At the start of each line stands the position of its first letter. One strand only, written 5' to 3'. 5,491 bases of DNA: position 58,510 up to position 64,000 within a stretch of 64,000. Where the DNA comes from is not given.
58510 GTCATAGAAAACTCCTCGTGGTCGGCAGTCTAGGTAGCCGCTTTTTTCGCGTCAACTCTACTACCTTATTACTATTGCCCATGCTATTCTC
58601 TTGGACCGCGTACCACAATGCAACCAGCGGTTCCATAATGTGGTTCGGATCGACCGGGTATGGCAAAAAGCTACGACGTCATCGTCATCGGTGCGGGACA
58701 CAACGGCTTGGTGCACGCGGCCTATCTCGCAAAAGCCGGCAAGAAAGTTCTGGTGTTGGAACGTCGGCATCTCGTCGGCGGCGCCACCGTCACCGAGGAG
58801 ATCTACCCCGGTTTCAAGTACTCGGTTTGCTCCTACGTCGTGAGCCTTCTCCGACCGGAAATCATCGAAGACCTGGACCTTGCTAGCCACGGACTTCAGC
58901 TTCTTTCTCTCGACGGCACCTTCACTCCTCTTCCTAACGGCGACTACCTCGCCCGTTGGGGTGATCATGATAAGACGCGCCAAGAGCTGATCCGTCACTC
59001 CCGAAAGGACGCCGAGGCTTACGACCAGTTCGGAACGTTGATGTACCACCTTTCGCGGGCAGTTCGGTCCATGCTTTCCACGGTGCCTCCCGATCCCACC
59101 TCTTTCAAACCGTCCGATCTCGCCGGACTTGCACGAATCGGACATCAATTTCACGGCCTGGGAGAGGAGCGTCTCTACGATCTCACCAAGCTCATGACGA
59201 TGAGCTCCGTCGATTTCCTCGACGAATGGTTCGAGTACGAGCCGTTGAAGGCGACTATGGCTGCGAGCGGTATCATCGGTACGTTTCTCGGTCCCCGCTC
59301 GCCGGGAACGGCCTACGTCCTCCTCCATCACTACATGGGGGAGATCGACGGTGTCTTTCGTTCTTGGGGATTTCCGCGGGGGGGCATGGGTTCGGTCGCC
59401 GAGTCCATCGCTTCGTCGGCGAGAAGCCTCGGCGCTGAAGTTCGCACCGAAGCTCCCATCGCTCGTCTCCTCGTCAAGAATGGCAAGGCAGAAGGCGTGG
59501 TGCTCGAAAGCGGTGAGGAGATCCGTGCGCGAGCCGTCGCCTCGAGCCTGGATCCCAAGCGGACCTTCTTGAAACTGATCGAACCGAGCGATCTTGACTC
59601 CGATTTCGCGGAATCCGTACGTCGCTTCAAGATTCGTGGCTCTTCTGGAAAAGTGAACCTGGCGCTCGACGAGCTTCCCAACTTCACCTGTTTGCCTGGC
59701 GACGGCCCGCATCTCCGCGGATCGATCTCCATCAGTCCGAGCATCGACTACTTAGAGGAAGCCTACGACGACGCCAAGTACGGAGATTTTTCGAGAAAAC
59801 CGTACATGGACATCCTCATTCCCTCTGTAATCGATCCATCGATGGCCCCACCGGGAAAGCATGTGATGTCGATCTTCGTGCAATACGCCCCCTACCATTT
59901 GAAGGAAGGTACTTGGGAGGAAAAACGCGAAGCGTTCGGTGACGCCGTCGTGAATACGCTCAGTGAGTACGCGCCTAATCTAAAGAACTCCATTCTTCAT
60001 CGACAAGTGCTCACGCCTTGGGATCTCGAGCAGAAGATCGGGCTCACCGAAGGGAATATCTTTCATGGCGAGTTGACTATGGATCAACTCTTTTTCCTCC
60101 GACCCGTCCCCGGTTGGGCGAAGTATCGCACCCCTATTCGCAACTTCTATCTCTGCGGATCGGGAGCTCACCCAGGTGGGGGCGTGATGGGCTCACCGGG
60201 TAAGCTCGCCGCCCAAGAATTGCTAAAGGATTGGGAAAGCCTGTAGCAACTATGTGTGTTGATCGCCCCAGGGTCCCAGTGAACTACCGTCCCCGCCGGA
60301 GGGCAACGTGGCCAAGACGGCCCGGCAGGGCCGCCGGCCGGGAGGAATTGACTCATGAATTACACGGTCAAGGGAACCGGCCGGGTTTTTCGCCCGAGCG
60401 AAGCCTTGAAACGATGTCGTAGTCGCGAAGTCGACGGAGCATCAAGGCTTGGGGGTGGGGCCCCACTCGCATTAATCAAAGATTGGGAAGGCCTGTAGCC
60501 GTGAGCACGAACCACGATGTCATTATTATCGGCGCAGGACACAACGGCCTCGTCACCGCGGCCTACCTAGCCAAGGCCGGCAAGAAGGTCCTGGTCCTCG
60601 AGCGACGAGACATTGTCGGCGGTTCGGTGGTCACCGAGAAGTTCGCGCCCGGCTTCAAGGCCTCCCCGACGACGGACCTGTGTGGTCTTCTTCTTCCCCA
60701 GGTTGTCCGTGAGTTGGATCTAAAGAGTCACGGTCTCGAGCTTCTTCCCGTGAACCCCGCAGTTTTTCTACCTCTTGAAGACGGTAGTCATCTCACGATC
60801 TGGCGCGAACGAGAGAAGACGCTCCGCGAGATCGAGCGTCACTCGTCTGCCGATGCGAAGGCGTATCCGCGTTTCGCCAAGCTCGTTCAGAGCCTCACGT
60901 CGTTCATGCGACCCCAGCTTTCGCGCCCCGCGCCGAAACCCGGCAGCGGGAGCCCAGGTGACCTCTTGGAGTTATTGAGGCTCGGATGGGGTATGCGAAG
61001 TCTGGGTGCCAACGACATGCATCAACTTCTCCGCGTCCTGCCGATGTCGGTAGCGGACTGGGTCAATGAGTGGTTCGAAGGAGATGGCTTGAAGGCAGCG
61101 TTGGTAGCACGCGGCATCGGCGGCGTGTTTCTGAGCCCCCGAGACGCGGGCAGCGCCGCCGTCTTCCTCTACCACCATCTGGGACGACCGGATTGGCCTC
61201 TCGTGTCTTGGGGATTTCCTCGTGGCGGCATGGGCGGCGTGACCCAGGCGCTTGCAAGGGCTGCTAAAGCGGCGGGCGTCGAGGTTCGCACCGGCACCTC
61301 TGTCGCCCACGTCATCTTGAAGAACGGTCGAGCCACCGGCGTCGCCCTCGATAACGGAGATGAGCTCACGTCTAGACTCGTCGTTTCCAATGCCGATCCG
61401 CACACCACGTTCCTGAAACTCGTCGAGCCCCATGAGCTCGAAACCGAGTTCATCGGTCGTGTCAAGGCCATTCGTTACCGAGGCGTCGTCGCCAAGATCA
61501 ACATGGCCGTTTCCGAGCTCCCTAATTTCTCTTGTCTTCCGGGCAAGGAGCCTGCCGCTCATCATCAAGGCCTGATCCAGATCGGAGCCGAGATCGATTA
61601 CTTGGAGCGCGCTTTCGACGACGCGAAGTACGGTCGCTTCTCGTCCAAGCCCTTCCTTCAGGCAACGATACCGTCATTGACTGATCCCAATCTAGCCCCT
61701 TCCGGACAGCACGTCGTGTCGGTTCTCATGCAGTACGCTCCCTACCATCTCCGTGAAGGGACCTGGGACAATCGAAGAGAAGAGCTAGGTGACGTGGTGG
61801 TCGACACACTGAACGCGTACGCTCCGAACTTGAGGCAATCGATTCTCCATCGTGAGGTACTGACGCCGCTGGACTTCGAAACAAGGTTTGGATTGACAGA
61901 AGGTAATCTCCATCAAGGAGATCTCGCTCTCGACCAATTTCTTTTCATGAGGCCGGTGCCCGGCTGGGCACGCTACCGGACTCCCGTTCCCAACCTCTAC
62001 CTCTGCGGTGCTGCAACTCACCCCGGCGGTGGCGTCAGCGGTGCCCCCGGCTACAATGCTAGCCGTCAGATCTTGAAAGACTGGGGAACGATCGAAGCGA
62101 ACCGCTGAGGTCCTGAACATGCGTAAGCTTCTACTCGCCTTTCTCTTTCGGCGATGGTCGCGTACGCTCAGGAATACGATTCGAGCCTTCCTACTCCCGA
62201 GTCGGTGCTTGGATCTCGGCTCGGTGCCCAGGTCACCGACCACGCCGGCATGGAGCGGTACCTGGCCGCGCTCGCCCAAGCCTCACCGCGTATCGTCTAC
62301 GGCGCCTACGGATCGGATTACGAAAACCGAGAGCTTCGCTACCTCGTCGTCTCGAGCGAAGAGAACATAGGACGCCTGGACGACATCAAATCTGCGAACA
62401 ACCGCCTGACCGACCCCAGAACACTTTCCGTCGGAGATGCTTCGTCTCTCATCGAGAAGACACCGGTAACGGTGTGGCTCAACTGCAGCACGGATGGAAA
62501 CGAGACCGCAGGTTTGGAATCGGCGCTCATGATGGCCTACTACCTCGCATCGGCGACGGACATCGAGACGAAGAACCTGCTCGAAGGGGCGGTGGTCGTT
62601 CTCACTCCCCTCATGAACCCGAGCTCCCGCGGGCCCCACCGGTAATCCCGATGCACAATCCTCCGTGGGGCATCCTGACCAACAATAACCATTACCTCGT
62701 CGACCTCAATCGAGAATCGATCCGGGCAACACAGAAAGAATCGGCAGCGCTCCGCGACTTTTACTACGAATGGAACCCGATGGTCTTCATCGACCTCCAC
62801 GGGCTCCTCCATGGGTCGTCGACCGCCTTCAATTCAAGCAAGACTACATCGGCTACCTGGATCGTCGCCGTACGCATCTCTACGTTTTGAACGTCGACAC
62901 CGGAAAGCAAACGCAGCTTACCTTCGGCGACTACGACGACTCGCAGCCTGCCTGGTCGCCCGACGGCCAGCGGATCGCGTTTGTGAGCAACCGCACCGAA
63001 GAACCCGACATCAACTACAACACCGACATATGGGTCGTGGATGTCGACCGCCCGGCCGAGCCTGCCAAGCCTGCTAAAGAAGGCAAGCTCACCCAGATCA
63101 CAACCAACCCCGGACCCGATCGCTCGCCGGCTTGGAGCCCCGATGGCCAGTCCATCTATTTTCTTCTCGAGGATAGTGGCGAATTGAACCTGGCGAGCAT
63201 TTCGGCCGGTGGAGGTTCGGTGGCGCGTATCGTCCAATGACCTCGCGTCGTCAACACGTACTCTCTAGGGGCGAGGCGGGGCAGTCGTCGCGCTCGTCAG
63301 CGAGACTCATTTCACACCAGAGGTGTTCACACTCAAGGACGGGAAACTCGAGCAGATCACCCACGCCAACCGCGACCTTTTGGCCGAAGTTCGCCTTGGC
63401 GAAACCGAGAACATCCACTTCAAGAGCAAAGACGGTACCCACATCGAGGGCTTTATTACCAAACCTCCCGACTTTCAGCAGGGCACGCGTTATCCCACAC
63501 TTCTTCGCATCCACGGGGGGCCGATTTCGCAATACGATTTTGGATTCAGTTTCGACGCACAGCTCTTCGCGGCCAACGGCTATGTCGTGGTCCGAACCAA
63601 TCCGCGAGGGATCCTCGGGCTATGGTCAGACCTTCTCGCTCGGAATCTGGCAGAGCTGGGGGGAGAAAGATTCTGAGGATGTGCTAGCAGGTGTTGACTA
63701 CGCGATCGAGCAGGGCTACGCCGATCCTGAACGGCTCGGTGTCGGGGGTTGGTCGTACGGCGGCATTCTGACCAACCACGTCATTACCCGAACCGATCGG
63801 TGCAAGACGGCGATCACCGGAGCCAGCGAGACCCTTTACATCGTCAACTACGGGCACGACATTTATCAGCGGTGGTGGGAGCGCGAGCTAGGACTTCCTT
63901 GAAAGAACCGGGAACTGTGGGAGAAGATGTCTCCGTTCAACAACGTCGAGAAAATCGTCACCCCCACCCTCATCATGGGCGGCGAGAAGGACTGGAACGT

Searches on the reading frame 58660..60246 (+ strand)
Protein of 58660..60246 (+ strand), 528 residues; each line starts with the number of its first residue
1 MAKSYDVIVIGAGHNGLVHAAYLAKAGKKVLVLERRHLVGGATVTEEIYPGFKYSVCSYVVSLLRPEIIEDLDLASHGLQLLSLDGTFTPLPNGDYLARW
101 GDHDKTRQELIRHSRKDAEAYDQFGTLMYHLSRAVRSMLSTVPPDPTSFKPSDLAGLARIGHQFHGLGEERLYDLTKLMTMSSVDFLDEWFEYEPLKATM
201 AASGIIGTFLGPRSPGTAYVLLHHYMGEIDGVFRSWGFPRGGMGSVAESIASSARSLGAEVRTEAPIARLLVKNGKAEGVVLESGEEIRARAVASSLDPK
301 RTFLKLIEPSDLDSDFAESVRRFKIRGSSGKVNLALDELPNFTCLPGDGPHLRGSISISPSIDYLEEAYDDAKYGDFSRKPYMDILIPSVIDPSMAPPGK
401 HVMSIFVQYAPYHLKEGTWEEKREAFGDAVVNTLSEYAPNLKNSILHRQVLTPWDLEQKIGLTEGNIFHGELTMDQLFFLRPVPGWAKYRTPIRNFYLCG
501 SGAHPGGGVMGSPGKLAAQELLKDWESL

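Call 4: search_protein_families(library=pfam, proteins=[window:58660-60246:+])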
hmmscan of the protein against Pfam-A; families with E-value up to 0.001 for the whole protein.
window:58660-60246:+ (528 aa): 12 families
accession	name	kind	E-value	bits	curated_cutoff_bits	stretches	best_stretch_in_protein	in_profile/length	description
PF01593.30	Amino_oxidase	-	1.1e-15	58.3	19.8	1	16-511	3-430/443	Flavin containing amine oxidoreductase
PF01266.30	DAO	-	7.2e-12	45.9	27.9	1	6-43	1-39/353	FAD dependent oxidoreductase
PF13450.12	NAD_binding_8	-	2.6e-10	40.8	21.9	1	9-57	1-48/68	NAD(P)-binding Rossmann-like domain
PF00890.30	FAD_binding_2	-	9.6e-10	38.6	20.4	1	6-44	1-39/414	FAD binding domain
PF12831.13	FAD_oxidored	-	1.5e-06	28.3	27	1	6-67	1-63/416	FAD dependent oxidoreductase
PF01946.23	Thi4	-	6.2e-06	26.1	26.2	1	5-43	18-57/235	Thi4 family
PF07992.20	Pyr_redox_2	-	4.6e-05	23.4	26.1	1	5-46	1-43/291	Pyridine nucleotide-disulphide oxidoreductase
PF01494.25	FAD_binding_3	-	9.1e-05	22.3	22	1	5-36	2-33/349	FAD binding domain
PF03486.20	HI0933_like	-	0.00015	21.8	50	1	6-40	2-36/244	HI0933-like protein Rossmann domain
PF01134.28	GIDA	-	0.00025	20.7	22.1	0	6-33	1-28/391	Glucose inhibited division protein A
PF00996.24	GDI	-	0.0003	19.9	23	1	1-44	1-44/436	GDP dissociation inhibitor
PF00070.33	Pyr_redox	-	0.00064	20.6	22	0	7-40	2-35/82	Pyridine nucleotide-disulphide oxidoreductase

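Call 19: search_protein_families(library=ncbifam, proteins=[window:58660-60246:+], max_evalue=0.00001)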
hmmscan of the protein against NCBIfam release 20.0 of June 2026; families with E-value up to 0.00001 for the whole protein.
window:58660-60246:+ (528 aa): 30 families (the best 25 are shown)
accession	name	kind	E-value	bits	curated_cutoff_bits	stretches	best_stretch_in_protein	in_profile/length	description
NF045689.1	BCarotKetCrtO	equivalog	5.9e-105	351.9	1000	1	3-525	2-539/563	beta-carotene ketolase CrtO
TIGR02734.1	crtI_fam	subfamily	3.8e-36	124.8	238.1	1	7-524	1-491/504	phytoene desaturase family protein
TIGR02730.1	carot_isom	equivalog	2.2e-29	102.7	586.9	3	236-325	221-310/493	carotenoid isomerase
NF058655.1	CrtID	equivalog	1.1e-25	90.5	640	3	365-509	332-467/478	bifunctional phytoene desaturase/3,4-desaturase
NF045637.1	carotdesatCrtDProt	equivalog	8.3e-23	80.7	580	2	227-300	209-278/485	1-hydroxycarotenoid 3,4-desaturase CrtD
TIGR02733.1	desat_CrtD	equivalog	3e-14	52.6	549.7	1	6-45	3-42/492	C-3',4' desaturase CrtD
NF005560.0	PRK07233.1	equivalog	2.7e-11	43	252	0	7-45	3-41/435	hypothetical protein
NF005547.0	PRK07208.1-3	equivalog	1.3e-09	37.4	380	0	235-310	198-271/465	hypothetical protein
NF042421.1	hydcarot_desat_CrtD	equivalog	1.7e-09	36.7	500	0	377-509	342-469/487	1-hydroxycarotenoid 3,4-desaturase CrtD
NF006130.0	PRK08274.1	equivalog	2.3e-09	36.6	369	0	2-41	3-44/467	FAD-dependent tricarballylate dehydrogenase TcuA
NF004789.0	PRK06134.1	subfamily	3.8e-09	35.6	747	0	3-44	11-52/581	FAD-dependent oxidoreductase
NF053676.1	4oxCHCAChcC1Cy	equivalog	6.9e-09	34.7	1000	1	4-43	1-40/528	4-oxocyclohexanecarboxylate 2-dehydrogenase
NF009478.0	PRK12844.1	equivalog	9.7e-09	34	789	1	3-44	7-48/559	3-ketosteroid-delta-1-dehydrogenase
TIGR00031.1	UDP-GALP_mutase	equivalog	6.3e-08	32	303.75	1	4-46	1-43/378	UDP-galactopyranose mutase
NF009477.0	PRK12843.1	equivalog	7.4e-08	31.3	758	1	3-45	15-57/578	FAD-dependent oxidoreductase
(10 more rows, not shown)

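Call 20: search_solved_structures(query=window:58660-60246:+, max_evalue=0.001)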
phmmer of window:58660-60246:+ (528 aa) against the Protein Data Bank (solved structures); distinct sequences matched with E-value up to 0.001: 24.
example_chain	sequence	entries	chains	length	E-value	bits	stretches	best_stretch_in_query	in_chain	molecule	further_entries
4dgk_A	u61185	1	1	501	7.8e-23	84.2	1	8-518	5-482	Phytoene dehydrogenase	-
3ka7_A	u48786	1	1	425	8.8e-11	44.4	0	7-56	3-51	Oxidoreductase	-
5mh4_A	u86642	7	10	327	4.2e-07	32.3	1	3-72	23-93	Thioredoxin reductase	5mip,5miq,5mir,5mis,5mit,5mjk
4rep_A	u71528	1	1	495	8.2e-07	31.3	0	238-509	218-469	Gamma-carotene desaturase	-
4zn0_A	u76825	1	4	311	1.3e-06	30.6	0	1-53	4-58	Thioredoxin reductase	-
2i0z_A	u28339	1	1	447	3.1e-06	29.4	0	244-295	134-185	NAD(FAD)-utilizing dehydrogenases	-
4y4m_A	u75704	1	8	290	7.7e-06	28.1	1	5-60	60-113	Putative ribose 1,5-bisphosphate isomerase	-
6cr0_A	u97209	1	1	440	9e-06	27.9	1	3-45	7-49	(S)-6-hydroxynicotine oxidase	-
8p84_A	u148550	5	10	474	9.3e-06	27.8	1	4-49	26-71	Monoamine oxidase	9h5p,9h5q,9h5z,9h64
5uth_A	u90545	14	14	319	1.1e-05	27.6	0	5-90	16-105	Thioredoxin reductase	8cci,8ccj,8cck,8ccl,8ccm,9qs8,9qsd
7aaw_A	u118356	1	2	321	2.8e-05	26.3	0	3-53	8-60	Thioredoxin reductase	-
3rha_A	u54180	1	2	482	0.00019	23.5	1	5-53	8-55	Putrescine oxidase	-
6hk1_A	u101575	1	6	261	0.00029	22.9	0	5-56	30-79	Thiazole synthase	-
4y4n_A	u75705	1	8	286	0.00037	22.5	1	5-56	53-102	Putative ribose 1,5-bisphosphate isomerase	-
5mog_A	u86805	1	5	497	0.00048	22.2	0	3-45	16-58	Phytoene dehydrogenase, chloroplastic/chromoplastic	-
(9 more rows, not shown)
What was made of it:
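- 58660..60246 (+): CrtI/CrtO-like FAD oxidoreductase 1 (Amino_oxidase superfamily). Calls 4, 19, 20.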

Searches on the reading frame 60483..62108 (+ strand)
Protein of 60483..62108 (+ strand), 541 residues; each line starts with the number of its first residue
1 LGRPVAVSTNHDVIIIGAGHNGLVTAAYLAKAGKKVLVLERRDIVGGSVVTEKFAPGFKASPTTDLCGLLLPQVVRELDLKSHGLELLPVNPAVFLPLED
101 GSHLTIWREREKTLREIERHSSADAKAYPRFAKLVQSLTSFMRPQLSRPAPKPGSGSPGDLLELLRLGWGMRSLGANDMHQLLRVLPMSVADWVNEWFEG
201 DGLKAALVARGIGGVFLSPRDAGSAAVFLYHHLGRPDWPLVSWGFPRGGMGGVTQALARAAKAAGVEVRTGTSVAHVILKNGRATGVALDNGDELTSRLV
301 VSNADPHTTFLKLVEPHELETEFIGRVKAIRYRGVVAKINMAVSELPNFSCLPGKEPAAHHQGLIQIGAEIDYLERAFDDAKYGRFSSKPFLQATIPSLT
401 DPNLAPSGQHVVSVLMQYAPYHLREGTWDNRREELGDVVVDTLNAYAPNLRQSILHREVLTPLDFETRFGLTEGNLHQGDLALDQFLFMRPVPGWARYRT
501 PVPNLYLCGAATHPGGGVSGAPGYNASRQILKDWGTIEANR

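Call 4: search_protein_families(library=pfam, proteins=[window:60483-62108:+])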
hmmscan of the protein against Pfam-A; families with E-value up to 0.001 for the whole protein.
window:60483-62108:+ (541 aa): 13 families
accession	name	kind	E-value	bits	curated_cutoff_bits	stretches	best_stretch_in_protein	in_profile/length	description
PF01593.30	Amino_oxidase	-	2.6e-22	80.2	19.8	1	22-521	3-431/443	Flavin containing amine oxidoreductase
PF01266.30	DAO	-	3.2e-17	63.5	27.9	2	12-48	1-38/353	FAD dependent oxidoreductase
PF13450.12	NAD_binding_8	-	2.1e-11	44.4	21.9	1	15-58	1-43/68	NAD(P)-binding Rossmann-like domain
PF07992.20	Pyr_redox_2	-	4.6e-10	39.8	26.1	1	12-59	2-50/291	Pyridine nucleotide-disulphide oxidoreductase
PF00890.30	FAD_binding_2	-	1.4e-08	34.8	20.4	1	12-48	1-37/414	FAD binding domain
PF03486.20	HI0933_like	-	1.3e-07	31.8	50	1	11-46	1-36/244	HI0933-like protein Rossmann domain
PF01946.23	Thi4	-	1.3e-07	31.5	26.2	1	10-48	17-56/235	Thi4 family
PF12831.13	FAD_oxidored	-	3.5e-07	30.3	27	1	12-57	1-46/416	FAD dependent oxidoreductase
PF01494.25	FAD_binding_3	-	1.8e-06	27.9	22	1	12-42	3-33/349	FAD binding domain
PF00070.33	Pyr_redox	-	4.5e-06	27.5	22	0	13-46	2-35/82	Pyridine nucleotide-disulphide oxidoreductase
PF04820.20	Trp_halogenase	-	4.8e-05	22.8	21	0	253-301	160-208/458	Tryptophan halogenase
PF00996.24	GDI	-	0.00026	20.1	23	0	10-48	4-42/436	GDP dissociation inhibitor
PF01134.28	GIDA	-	0.00033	20.3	22.1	0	12-39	1-28/391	Glucose inhibited division protein A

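Call 19: search_protein_families(library=ncbifam, proteins=[window:60483-62108:+], max_evalue=0.00001)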
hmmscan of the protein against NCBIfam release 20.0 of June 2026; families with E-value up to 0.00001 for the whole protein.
window:60483-62108:+ (541 aa): 36 families (the best 25 are shown)
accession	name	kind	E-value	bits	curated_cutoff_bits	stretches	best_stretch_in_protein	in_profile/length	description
NF045689.1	BCarotKetCrtO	equivalog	2.1e-97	327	1000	1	10-534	3-539/563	beta-carotene ketolase CrtO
TIGR02734.1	crtI_fam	subfamily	2.3e-46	158.5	238.1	1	13-519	1-475/504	phytoene desaturase family protein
NF058655.1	CrtID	equivalog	1e-32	113.6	640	2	229-518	199-467/478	bifunctional phytoene desaturase/3,4-desaturase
TIGR02730.1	carot_isom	equivalog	1.9e-30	106.2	586.9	2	244-519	222-475/493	carotenoid isomerase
NF045637.1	carotdesatCrtDProt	equivalog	7.2e-29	100.6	580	2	247-532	218-484/485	1-hydroxycarotenoid 3,4-desaturase CrtD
TIGR02733.1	desat_CrtD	equivalog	1.1e-19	70.6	549.7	2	11-140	2-134/492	C-3',4' desaturase CrtD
NF005560.0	PRK07233.1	equivalog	1.5e-16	60.3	252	2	174-365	119-309/435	hypothetical protein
NF042421.1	hydcarot_desat_CrtD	equivalog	5.5e-15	54.8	500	1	245-315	218-287/487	1-hydroxycarotenoid 3,4-desaturase CrtD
NF005547.0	PRK07208.1-3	equivalog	2.5e-10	39.7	380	0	10-52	4-46/465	hypothetical protein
NF001933.0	PRK00711.1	subfamily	1.3e-08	34.3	383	0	13-44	3-34/429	D-amino acid dehydrogenase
TIGR02032.1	GG-red-SF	subfamily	1.6e-08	34.6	158.8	0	12-46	2-36/297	geranylgeranyl reductase family protein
NF009477.0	PRK12843.1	equivalog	2.6e-08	32.8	758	1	7-49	13-55/578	FAD-dependent oxidoreductase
NF006130.0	PRK08274.1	equivalog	3.8e-08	32.6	369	0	9-43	4-40/467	FAD-dependent tricarballylate dehydrogenase TcuA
NF009478.0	PRK12844.1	equivalog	3.8e-08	32.1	789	1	9-49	7-47/559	3-ketosteroid-delta-1-dehydrogenase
TIGR00292.1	TIGR00292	equivalog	4.5e-08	32.6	148.3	1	10-48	21-59/254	sulfide-dependent adenosine diphosphate thiazole synthase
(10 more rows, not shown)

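Call 21: search_solved_structures(query=window:60483-62108:+, max_evalue=0.001)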
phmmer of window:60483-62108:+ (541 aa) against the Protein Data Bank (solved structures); distinct sequences matched with E-value up to 0.001: 26.
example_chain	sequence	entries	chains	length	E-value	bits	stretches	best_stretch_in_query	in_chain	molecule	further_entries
4dgk_A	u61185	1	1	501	5.2e-26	94.5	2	225-524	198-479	Phytoene dehydrogenase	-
4rep_A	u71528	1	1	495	1.7e-12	50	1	245-315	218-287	Gamma-carotene desaturase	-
3ka7_A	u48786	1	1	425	5.6e-11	44.9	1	243-310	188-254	Oxidoreductase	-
5uth_A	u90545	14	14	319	3.5e-06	29.1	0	8-76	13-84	Thioredoxin reductase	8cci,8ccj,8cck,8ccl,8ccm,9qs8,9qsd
5mh4_A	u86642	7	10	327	4.8e-06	28.6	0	9-49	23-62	Thioredoxin reductase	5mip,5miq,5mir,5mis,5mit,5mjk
4y4m_A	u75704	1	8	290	1.6e-05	26.9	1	11-48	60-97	Putative ribose 1,5-bisphosphate isomerase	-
4zn0_A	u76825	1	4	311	2.1e-05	26.5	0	9-61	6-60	Thioredoxin reductase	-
5mog_A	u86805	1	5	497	3.6e-05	25.8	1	12-53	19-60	Phytoene dehydrogenase, chloroplastic/chromoplastic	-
8p84_A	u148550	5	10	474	3.6e-05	25.7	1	8-53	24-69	Monoamine oxidase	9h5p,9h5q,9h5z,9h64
3rha_A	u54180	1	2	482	5.7e-05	25.1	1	9-53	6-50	Putrescine oxidase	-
4y4n_A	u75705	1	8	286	7.8e-05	24.7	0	11-48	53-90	Putative ribose 1,5-bisphosphate isomerase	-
7aaw_A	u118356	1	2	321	0.00011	24.2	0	9-66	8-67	Thioredoxin reductase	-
2yg7_A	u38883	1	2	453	0.00034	22.6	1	10-52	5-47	PUTRESCINE OXIDASE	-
2yg3_A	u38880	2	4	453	0.00034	22.6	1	10-52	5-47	PUTRESCINE OXIDASE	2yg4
2yg5_A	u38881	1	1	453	0.00034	22.5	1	10-52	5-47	PUTRESCINE OXIDASE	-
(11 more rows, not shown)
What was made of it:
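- The CrtI-like proteins resemble carotenoid desaturases and ketolases more than any characterised amine oxidase (calls 19-21), so their role in amine oxidation is inferred from context alone.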

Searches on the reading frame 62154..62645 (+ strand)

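Call 19: search_protein_families(library=ncbifam, proteins=[window:62154-62645:+], max_evalue=0.00001)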
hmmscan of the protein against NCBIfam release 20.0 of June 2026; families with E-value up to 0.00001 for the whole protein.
window:62154-62645:+ (163 aa): 0 families

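Call 62: search_protein_families(library=pfam, proteins=[window:62154-62645:+], max_evalue=0.0001)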
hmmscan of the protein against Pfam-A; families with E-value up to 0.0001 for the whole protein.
window:62154-62645:+ (163 aa): 1 family
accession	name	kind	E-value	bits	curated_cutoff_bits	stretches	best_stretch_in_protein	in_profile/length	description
PF00246.29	Peptidase_M14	-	4.4e-11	43.4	21.6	1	33-156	1-100/286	Zinc carboxypeptidase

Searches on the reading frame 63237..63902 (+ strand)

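Call 4: search_protein_families(library=pfam, proteins=[window:63237-63902:+])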
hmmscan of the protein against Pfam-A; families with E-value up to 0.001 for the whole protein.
window:63237-63902:+ (221 aa): 2 families
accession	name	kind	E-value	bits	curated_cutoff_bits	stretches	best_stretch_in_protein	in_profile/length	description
PF00326.27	Peptidase_S9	-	6e-20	72.1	22.6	1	124-215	23-117/213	Prolyl oligopeptidase family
PF02129.25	Peptidase_S15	-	0.00072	19.8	23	0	128-206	59-129/262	X-Pro dipeptidyl-peptidase (S15 family)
